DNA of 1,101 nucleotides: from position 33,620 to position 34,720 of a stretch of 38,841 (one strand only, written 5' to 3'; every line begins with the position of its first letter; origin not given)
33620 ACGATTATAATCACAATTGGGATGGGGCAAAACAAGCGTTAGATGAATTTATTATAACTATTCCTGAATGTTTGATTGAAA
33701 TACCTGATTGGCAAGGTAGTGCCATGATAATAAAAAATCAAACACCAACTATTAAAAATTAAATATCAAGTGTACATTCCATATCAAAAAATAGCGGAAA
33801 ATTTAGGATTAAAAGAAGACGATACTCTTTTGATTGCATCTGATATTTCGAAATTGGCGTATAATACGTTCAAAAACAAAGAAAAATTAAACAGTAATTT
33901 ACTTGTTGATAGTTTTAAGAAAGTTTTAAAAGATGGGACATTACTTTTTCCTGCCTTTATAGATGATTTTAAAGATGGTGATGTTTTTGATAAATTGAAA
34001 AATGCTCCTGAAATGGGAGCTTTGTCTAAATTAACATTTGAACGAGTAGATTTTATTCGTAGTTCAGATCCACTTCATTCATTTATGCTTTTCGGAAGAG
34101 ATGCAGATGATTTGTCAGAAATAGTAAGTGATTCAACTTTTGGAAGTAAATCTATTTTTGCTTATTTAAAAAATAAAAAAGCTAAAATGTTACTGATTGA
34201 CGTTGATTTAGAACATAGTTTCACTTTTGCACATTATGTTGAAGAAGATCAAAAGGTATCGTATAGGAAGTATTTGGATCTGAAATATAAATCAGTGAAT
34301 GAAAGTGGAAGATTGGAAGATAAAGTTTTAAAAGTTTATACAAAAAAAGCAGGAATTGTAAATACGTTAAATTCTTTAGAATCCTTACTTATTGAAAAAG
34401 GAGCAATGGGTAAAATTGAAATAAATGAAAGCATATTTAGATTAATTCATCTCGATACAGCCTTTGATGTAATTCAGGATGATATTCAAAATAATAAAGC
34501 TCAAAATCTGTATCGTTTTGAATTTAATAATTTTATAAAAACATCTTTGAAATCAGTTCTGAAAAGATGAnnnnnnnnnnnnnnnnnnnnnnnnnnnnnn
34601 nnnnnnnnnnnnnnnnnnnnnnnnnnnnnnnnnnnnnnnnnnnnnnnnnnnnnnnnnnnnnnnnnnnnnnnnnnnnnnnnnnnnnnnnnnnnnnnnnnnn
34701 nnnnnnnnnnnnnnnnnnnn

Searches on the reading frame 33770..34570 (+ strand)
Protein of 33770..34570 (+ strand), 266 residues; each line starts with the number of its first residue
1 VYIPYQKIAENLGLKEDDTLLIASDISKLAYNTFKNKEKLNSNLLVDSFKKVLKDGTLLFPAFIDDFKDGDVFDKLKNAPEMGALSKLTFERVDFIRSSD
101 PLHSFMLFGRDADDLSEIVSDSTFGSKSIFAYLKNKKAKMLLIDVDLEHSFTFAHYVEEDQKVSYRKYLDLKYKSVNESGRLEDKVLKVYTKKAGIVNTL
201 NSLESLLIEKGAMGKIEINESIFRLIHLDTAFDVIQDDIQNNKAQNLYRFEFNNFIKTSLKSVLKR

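Call 3: search_protein_families(library=pfam, proteins=[window:33770-34570:+], max_evalue=0.01)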
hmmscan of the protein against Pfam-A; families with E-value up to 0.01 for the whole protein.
window:33770-34570:+ (266 aa): 1 family
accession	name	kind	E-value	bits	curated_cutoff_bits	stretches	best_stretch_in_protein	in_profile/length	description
PF02522.19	Antibiotic_NAT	-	4.5e-23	82.5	25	1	42-236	16-228/232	Aminoglycoside 3-N-acetyltransferase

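Call 4: search_protein_families(library=ncbifam, proteins=[window:33770-34570:+], max_evalue=0.01)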
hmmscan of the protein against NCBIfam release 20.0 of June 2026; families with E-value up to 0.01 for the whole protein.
window:33770-34570:+ (266 aa): 1 family
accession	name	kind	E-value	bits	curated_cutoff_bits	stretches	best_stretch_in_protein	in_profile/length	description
NF033082.0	AAC_3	equivalog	2.1e-06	27.3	270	1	79-201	93-214/262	aminoglycoside 3-N-acetyltransferase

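Call 21: search_solved_structures(query=window:33770-34570:+, max_evalue=0.01)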
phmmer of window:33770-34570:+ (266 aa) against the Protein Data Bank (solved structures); distinct sequences matched with E-value up to 0.01: 0.

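Call 24: find_homologous_proteins(query=window:33770-34570:+, max_evalue=0.00001)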
Query window:33770-34570:+ (266 aa): 62 proteins with E <= 0.00001 among 1061 candidates.
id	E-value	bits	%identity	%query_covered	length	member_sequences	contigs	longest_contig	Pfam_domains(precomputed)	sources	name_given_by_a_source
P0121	2.7e-163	559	100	100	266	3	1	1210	PF02522.20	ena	-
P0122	7.2e-136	470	82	99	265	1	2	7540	PF02522.20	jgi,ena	jgi:aminoglycoside 3-N-acetyltransferase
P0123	3.7e-135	467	80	100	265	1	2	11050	PF02522.20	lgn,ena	-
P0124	2.3e-134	465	79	100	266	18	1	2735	PF02522.20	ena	-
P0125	7.8e-134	463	79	100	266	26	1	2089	PF02522.20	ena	-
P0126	2.8e-132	458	79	100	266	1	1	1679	PF02522.20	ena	-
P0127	6.9e-132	456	79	100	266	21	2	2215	PF02522.20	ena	-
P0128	2.8e-123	428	74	100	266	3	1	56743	PF02522.20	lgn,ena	-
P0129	6.9e-117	407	70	100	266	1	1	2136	PF02522.20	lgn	-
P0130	3.1e-114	399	68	100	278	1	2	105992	PF02522.20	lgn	-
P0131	3.2e-113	395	68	100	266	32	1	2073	PF02522.20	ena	-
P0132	4.2e-113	395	68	100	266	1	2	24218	PF02522.20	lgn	-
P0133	1.1e-112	394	68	100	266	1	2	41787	PF02522.20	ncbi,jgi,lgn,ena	-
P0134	3.4e-111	389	66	100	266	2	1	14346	PF02522.20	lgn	-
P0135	1.5e-109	383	67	100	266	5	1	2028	PF02522.20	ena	-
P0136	6.5e-109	381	65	100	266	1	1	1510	PF02522.20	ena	-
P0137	8.9e-107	374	65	100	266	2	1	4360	PF02522.20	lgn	-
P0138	1.9e-106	373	65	100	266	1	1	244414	PF02522.20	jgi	-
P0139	2.9e-106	373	63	100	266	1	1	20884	PF02522.20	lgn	-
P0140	1.7e-101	357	62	100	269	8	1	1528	PF02522.20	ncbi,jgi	jgi:aminoglycoside N3'-acetyltransferase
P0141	7.4e-99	348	61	100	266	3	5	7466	PF02522.20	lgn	-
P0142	9.9e-98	345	61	100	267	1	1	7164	PF02522.20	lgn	-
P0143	4.0e-96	339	61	100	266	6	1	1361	PF02522.20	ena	-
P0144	8.8e-90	319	58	100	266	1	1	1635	PF02522.20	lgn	-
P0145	1.3e-89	318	58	100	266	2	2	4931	PF02522.20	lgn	-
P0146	5.1e-87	310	56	100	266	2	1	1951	PF02522.20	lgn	-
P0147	1.1e-86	308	56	100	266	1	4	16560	PF02522.20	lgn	-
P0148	1.3e-86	308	57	100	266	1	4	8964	PF02522.20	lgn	-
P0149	2.2e-83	298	54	100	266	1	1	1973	PF02522.20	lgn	-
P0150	1.7e-80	288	52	99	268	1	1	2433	PF02522.20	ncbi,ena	-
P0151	9.4e-78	279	52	99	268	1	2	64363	PF02522.20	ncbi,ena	-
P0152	2.8e-76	274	50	100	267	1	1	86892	PF02522.20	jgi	jgi:aminoglycoside 3-N-acetyltransferase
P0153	1.1e-68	250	46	99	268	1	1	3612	PF02522.20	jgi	jgi:aminoglycoside 3-N-acetyltransferase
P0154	1.1e-66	243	47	100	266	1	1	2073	PF02522.20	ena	-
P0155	5.1e-65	238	46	100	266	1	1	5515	PF02522.20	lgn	-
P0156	1.8e-64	236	44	98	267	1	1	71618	PF02522.20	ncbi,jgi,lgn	-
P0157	8.9e-62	227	47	99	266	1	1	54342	PF02522.20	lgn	-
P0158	3.1e-58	215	40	100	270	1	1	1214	PF02522.20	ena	-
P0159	3.9e-54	202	44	98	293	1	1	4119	PF02522.20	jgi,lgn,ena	-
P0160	5.1e-52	195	43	100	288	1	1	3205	PF02522.20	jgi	jgi:aminoglycoside 3-N-acetyltransferase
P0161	1.6e-50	190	43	93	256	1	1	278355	PF02522.20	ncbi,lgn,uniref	ncbi:AAC(3) family N-acetyltransferase [Metabacillus fastidiosus]|uniref:AAC(3) family N-acetyltrans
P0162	9.4e-50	188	41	100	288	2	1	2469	PF02522.20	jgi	-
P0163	3.5e-48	182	41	93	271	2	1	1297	PF02522.20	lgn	-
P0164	1.0e-47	181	38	100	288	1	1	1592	PF02522.20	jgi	jgi:aminoglycoside 3-N-acetyltransferase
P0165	1.9e-47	180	38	100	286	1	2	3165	PF02522.20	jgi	-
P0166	1.4e-46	177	40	87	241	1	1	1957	PF02522.20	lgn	-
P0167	2.6e-46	176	41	93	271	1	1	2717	PF02522.20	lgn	-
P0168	1.1e-45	174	43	77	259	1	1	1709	PF02522.20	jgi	-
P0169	3.5e-45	173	59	57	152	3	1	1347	PF02522.20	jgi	-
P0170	8.6e-45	171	41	97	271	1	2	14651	PF02522.20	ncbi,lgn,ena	-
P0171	1.6e-44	170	39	97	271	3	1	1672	PF02522.20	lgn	-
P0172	1.9e-43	167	38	96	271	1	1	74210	PF02522.20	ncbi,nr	ncbi:MAG: AAC(3) family N-acetyltransferase [Flavobacteriales bacterium]|nr:AAC(3) family N-acetyltr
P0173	2.6e-41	160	37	93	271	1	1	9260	PF02522.20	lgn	-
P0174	5.2e-40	156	35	99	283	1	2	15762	PF02522.20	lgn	-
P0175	9.3e-40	155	37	98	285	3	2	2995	PF02522.20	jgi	-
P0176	5.5e-38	149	36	92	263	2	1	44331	PF02522.20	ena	-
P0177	7.3e-37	145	35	92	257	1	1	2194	PF02522.20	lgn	-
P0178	2.6e-34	137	35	92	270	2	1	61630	PF02522.20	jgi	jgi:aminoglycoside 3-N-acetyltransferase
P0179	1.3e-33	135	30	94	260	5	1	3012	PF02522.20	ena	-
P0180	7.9e-30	122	32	95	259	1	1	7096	PF02522.20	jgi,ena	-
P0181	1.0e-26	112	31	91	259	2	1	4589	PF02522.20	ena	-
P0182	2.9e-20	91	30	89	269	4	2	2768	PF02522.20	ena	-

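Call 27: find_encoding_contigs(protein=P0161, flank=10000, max_places=1)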
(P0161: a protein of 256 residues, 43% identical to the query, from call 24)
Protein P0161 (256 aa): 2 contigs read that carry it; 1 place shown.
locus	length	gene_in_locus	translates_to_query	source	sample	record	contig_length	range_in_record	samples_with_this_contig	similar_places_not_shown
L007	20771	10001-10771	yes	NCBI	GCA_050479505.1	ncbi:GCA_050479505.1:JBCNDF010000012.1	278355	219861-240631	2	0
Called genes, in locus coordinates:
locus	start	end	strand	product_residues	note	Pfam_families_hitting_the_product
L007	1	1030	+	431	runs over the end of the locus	-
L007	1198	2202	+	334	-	PF00106:adh_short, PF01073:3Beta_HSD, PF01370:Epimerase, PF02719:Polysacc_synt_2, PF04321:RmlD_sub_bind, PF05368:NmrA (weak), PF16363:GDP_Man_Dehyd, PF13460:NAD_binding_10, +1 more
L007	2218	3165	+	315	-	PF01073:3Beta_HSD, PF01370:Epimerase, PF02719:Polysacc_synt_2, PF04321:RmlD_sub_bind, PF07993:NAD_binding_4, PF13460:NAD_binding_10 (weak), PF16363:GDP_Man_Dehyd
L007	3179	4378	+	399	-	PF01041:DegT_DnrJ_EryC1, PF00155:Aminotran_1_2, PF01053:Cys_Met_Meta_PP (weak), PF01212:Beta_elim_lyase (weak)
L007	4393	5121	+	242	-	PF02348:CTP_transf_3, PF12804:NTP_transf_3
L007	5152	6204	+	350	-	PF04101:Glyco_tran_28_C (weak)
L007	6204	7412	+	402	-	PF02655:ATP-grasp_3, PF01071:GARS_A (weak), PF02786:CPSase_L_D2, PF07478:Dala_Dala_lig_C, PF13535:ATP-grasp_4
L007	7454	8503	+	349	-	PF03102:NeuB, PF08666:SAF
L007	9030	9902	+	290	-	PF01925:TauE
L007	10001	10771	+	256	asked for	PF02522:Antibiotic_NAT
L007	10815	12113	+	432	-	PF16254:DUF4910, PF09940:DUF2172, PF16221:HTH_47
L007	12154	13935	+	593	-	PF21211:FkbH_N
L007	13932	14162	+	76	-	-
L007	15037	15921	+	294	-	PF00483:NTP_transferase, PF12804:NTP_transf_3 (weak)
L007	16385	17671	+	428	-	PF00535:Glycos_transf_2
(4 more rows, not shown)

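Call 28: find_encoding_contigs(protein=P0172, flank=10000, max_places=1)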
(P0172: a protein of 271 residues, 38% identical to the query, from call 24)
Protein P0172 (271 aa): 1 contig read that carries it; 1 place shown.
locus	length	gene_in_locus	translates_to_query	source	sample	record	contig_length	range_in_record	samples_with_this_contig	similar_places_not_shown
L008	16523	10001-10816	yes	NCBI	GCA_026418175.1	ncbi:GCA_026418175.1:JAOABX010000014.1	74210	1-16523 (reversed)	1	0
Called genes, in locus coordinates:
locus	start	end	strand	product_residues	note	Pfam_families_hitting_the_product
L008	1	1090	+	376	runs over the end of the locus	PF00155:Aminotran_1_2, PF01053:Cys_Met_Meta_PP (weak)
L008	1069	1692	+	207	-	PF13500:AAA_26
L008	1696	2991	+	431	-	PF00202:Aminotran_3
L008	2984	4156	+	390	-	PF00109:ketoacyl-synt, PF02801:Ketoacyl-synt_C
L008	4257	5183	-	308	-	PF01263:Aldose_epim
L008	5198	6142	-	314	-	PF00890:FAD_binding_2 (faint), PF01134:GIDA (faint), PF07992:Pyr_redox_2, PF12831:FAD_oxidored (faint), PF13738:Pyr_redox_3, PF00070:Pyr_redox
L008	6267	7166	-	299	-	PF14054:DUF4249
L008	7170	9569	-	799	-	PF13620:CarboxypepD_reg, PF13715:CarbopepD_reg_2, PF07715:Plug, PF00593:TonB_dep_Rec_b-barrel, PF25183:OMP_b-brl_4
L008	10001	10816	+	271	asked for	PF02522:Antibiotic_NAT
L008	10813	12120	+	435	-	PF23019:DUF7033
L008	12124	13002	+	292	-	PF13480:Acetyltransf_6 (weak)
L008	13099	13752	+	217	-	PF14681:UPRTase, PF00156:Pribosyltran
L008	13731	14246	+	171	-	-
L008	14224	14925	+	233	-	PF00702:Hydrolase, PF13419:HAD_2, PF13242:Hydrolase_like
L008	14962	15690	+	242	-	PF13505:OMP_b-brl, PF27340:TP_0126 (faint), PF13568:OMP_b-brl_2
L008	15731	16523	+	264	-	?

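Call 34: find_related_loci(query=A1, collection=genome_contigs, flank=10000)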
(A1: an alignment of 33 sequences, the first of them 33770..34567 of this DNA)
Query A1 (266 aa) in genome_contigs; peptide patterns used: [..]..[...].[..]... (x = any residue, [..] = any of these).
97 stretches matched a pattern; 94 encode a relative of the query (tblastn E <= 1e-3); the best 80 are kept; 80 distinct loci.
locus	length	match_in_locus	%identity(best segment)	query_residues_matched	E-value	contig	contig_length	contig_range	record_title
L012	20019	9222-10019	79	1-266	3e-141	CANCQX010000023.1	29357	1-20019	MAG: Flavobacteriales bacterium isolate JR-MC-I-240519-72 genome assembly, contig: JR-MC-I-240519-C2572, whole genome sh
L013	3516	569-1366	78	1-266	4e-146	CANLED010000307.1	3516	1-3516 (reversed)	MAG: Chitinophagaceae bacterium isolate ZE-15may19-283 genome assembly, contig: ZE-15May19-c75726, whole genome shotgun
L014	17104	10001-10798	79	1-266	6e-134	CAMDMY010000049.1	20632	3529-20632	MAG: Chryseobacterium gleum isolate MiH-16apr19-272 genome assembly, contig: MiH-16apr19-C4517, whole genome shotgun seq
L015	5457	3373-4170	68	1-266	3e-125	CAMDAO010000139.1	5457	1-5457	MAG: Chryseobacterium gleum isolate MH-09jul19-160 genome assembly, contig: MH-09jul19-C36328, whole genome shotgun sequ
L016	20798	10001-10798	68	1-266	3e-123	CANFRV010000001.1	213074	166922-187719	MAG: Flavobacteriales bacterium isolate Jr-16oct17-234 genome assembly, contig: Jr-16oct17-C85, whole genome shotgun seq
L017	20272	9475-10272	67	1-266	2e-118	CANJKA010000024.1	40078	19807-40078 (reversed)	MAG: Flavobacteriales bacterium isolate RH-23may17-1262 genome assembly, contig: RH-23may17-C6938, whole genome shotgun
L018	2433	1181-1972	52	3-266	3e-90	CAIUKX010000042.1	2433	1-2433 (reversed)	MAG: uncultured Flavobacteriales bacterium isolate KR_bin-3430 genome assembly, contig: bin-3430:042/673, whole genome s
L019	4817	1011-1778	41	2-257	3e-66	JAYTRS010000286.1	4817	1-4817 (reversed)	MAG: Bacteroidota bacterium isolate GFS_4821 GFS_4821_285, whole genome shotgun sequence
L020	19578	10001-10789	42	3-266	3e-61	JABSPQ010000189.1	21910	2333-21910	MAG: Flavobacteriales bacterium isolate DT_38 DT-Flavobacteriales-1_scaffold_190, whole genome shotgun sequence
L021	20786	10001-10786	52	2-264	2e-84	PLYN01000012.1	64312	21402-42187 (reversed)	MAG: Bacteroidetes bacterium isolate palsa_966 73.20120700_P3D.266_contig_110020, whole genome shotgun sequence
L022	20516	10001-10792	39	1-266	5e-57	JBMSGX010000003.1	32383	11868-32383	MAG: Crocinitomicaceae bacterium isolate CJ_V2_S8_100percent_par_metabat.94 NODE_704_length_32383_cov_6.171585, whole ge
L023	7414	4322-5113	42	2-265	6e-57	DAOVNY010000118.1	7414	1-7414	MAG TPA_asm: Bacteroidales bacterium isolate CSMAG_1509 CSMAG_1509_k141_3130144_length_7414_cov_32.5641, whole genome sh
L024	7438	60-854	40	2-266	4e-55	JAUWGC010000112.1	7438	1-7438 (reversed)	MAG: Bacteroidales bacterium isolate CSMAG_2232 CSMAG_2232_k141_2404287_length_7438_cov_10.0000, whole genome shotgun se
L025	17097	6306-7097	39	1-266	1e-54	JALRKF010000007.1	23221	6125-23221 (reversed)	MAG: Crocinitomicaceae bacterium isolate WKH.37 WKH_904482, whole genome shotgun sequence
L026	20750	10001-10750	39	2-248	5e-54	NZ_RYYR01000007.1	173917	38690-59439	Lysinibacillus antri strain SYSU K30002 SYSU_K30002_Contig7, whole genome shotgun sequence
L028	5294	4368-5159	35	2-266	3e-53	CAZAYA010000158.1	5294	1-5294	MAG TPA_asm: uncultured Flavobacteriales bacterium isolate SRP332253_co2_23 genome assembly, contig: NODE_17054_length_5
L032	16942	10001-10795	37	2-266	3e-50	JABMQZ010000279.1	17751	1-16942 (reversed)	MAG: Bacteroidetes bacterium isolate bin.184 k141_7096634, whole genome shotgun sequence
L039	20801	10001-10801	35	1-266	1e-48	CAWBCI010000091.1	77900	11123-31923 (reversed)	MAG: uncultured Bacteroidales bacterium isolate MFD02923.bin.1.118 genome assembly, contig: contig_7988, whole genome sh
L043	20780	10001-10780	37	5-265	4e-47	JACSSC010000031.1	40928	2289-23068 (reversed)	MAG: Candidatus Competibacteraceae bacterium isolate BA4 contig-70_797, whole genome shotgun sequence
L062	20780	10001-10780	33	3-264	3e-44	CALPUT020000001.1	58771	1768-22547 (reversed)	MAG: Chryseobacterium gleum isolate HRS-ES5-bin-44 genome assembly, contig: HRS-ES5-C38, whole genome shotgun sequence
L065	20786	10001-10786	44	4-265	5e-71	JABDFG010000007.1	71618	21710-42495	MAG: Bacteroidetes bacterium isolate BWOrgControl_Nextera28_MAG6 3300020967.a:Ga0206820_1011, whole genome shotgun seque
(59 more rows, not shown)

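Call 38: search_protein_families(library=pfam, proteins=[L026:10787-12088:+, L026:12085-12825:+, L026:13001-14692:+, L026:14679-14924:+, L026:14917-15321:+, L026:15386-16303:+, L026:17555-20464:+], max_evalue=0.01)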
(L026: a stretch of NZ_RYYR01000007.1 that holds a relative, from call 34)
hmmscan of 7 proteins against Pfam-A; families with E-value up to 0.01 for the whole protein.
L026:10787-12088:+ (433 aa): 3 families
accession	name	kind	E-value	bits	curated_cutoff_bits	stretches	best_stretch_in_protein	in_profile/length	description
PF16254.10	DUF4910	-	1e-107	359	26.6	1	12-350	1-247/247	Domain of unknown function (DUF4910)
PF09940.16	DUF2172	-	1.8e-41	140.8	27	1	62-153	1-92/92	Domain of unknown function (DUF2172)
PF16221.11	HTH_47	-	5.4e-27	93.6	27.1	1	353-425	3-77/78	winged helix-turn-helix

L026:12085-12825:+ (246 aa): 1 family
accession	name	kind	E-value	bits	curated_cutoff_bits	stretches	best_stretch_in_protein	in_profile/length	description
PF05711.17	TylF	-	0.008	15.9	23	0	61-209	90-230/264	Macrocin-O-methyltransferase (TylF)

L026:13001-14692:+ (563 aa): 1 family
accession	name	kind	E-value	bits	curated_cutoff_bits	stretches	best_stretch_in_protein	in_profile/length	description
PF12689.13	Acid_PPase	-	1.2e-05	25.7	27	1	250-354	51-161/169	Acid Phosphatase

L026:14679-14924:+ (81 aa): 1 family
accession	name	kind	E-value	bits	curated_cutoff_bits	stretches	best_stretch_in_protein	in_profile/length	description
PF00550.31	PP-binding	-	1.9e-05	25.3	20.8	1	10-75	2-67/67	Phosphopantetheine attachment site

L026:14917-15321:+ (134 aa): 2 families
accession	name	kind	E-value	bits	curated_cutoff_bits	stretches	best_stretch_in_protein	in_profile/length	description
PF13669.12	Glyoxalase_4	-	1.3e-14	54.8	27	1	10-120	1-109/109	Glyoxalase/Bleomycin resistance protein/Dioxygenase superfamily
PF00903.31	Glyoxalase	-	0.00088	20.1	20.6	1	11-107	4-99/121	Glyoxalase/Bleomycin resistance protein/Dioxygenase superfamily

L026:15386-16303:+ (305 aa): 2 families
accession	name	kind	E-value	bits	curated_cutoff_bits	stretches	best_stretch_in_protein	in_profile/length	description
PF13578.12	Methyltransf_24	-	1e-11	46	26.3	1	152-263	1-105/105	Methyltransferase domain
PF05711.17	TylF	-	1.9e-09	37.6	23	1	202-268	171-234/264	Macrocin-O-methyltransferase (TylF)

L026:17555-20464:+ (969 aa): 2 families
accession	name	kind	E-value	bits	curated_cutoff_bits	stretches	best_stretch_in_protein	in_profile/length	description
PF07195.17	FliD_C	-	7.6e-45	153.6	25.4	2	718-959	38-236/236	Flagellar hook-associated protein 2 C-terminus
PF02465.23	FliD_N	-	4.9e-26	91.6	24.8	1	10-107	1-96/97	Flagellar hook-associated protein 2 N-terminus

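Call 50: predict_structure(alignment_id=A1)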
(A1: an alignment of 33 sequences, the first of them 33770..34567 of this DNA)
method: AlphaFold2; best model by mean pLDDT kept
length: 266 residues; sequences in the alignment: 33
mean_pLDDT: 95.0   pTM: 0.91
mean pLDDT of the five models: 95.0, 94.8, 94.7, 94.5, 93.7
residues with pLDDT >= 90: 245; 70-90: 20; 50-70: 1; < 50: 0
segments of 3 or more residues with pLDDT < 50: none
pLDDT, mean of each block of 10 residues (from residue 1): 94 98 96 94 97 98 91 93 91 95 95 96 95 98 96 97 97 94 96 95 97 97 98 98 96 91 76
secondary structure, 60 per line:
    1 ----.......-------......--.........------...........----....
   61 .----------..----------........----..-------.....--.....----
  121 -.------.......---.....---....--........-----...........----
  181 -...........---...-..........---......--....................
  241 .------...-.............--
elements in order: H5-11 E19-24 H27-35 H42-52 E57-61 H84-91 E105-109 H112-116 H129-135 E139-143 H147-150 H153-160 E166-176 E182-192 E196-198 H200-209 E213-218 E221-227 H228-241 E248-250 H252-264

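Call 55: fold_search(model_id=the predicted structure, library=pdb)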
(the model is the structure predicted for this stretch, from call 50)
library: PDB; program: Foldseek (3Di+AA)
matches with E <= 10: 857; with E <= 0.001: 59
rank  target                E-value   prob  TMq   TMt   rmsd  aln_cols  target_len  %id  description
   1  3kzl_A                2.9e-16  1.00  0.74  0.74   3.0       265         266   17  Crystal structure of BA2930 mutant (H183G) in complex with AcCoA (released 2009-12-22)
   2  2nyg_A                1.3e-15  1.00  0.73  0.72   3.3       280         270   18  Crystal structure of YokD protein from Bacillus subtilis (released 2006-12-12)
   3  3n0m_A                1.3e-15  1.00  0.74  0.74   3.0       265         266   17  Crystal structure of BA2930 mutant (H183G) in complex with AcCoA (released 2010-06-09)
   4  3kzl_C                1.6e-15  1.00  0.74  0.74   3.0       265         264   17  Crystal structure of BA2930 mutant (H183G) in complex with AcCoA (released 2009-12-22)
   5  3n0s_B                1.9e-15  1.00  0.75  0.75   3.1       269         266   17  Crystal structure of BA2930 mutant (H183A) in complex with AcCoA (released 2010-06-09)
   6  3ijw_B                2.3e-15  1.00  0.74  0.74   3.0       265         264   17  Crystal structure of BA2930 in complex with CoA (released 2009-10-13)
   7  7q0q_A                2.6e-15  1.00  0.77  0.77   3.0       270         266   16  Acetyltrasferase(3) type IIIa in complex with 3-N-methyl-nemycin B (released 2022-11-02)
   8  3n0m_B                2.6e-15  1.00  0.74  0.74   2.9       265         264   16  Crystal structure of BA2930 mutant (H183G) in complex with AcCoA (released 2010-06-09)
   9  3n0s_A                2.8e-15  1.00  0.75  0.75   2.8       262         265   17  Crystal structure of BA2930 mutant (H183A) in complex with AcCoA (released 2010-06-09)
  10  3n0s_C                3.2e-15  1.00  0.75  0.76   3.0       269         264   17  Crystal structure of BA2930 mutant (H183A) in complex with AcCoA (released 2010-06-09)
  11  3e4f_A                3.4e-15  1.00  0.73  0.74   3.1       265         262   18  Crystal structure of BA2930- a putative aminoglycoside N3-acetyltransferase from Bacillus anthracis (released 2008-08-19)
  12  3sma_C                3.4e-15  1.00  0.71  0.72   3.4       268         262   18  A new N-acetyltransferase fold in the structure and mechanism of the phosphonate biosynthetic enzyme FrbF (released 2011-08-24)
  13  2nyg_D                4.3e-15  1.00  0.74  0.73   3.0       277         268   18  Crystal structure of YokD protein from Bacillus subtilis (released 2006-12-12)
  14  7mqk_A                5.1e-15  1.00  0.75  0.77   2.6       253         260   17  AAC(3)-IIIa in complex with CoA and sisomicin (released 2022-07-06)
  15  6mb9_C                5.1e-15  1.00  0.76  0.76   3.4       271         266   15  Ternary (neomycin/CoA) structure of AAC-IIIb (released 2018-11-07)
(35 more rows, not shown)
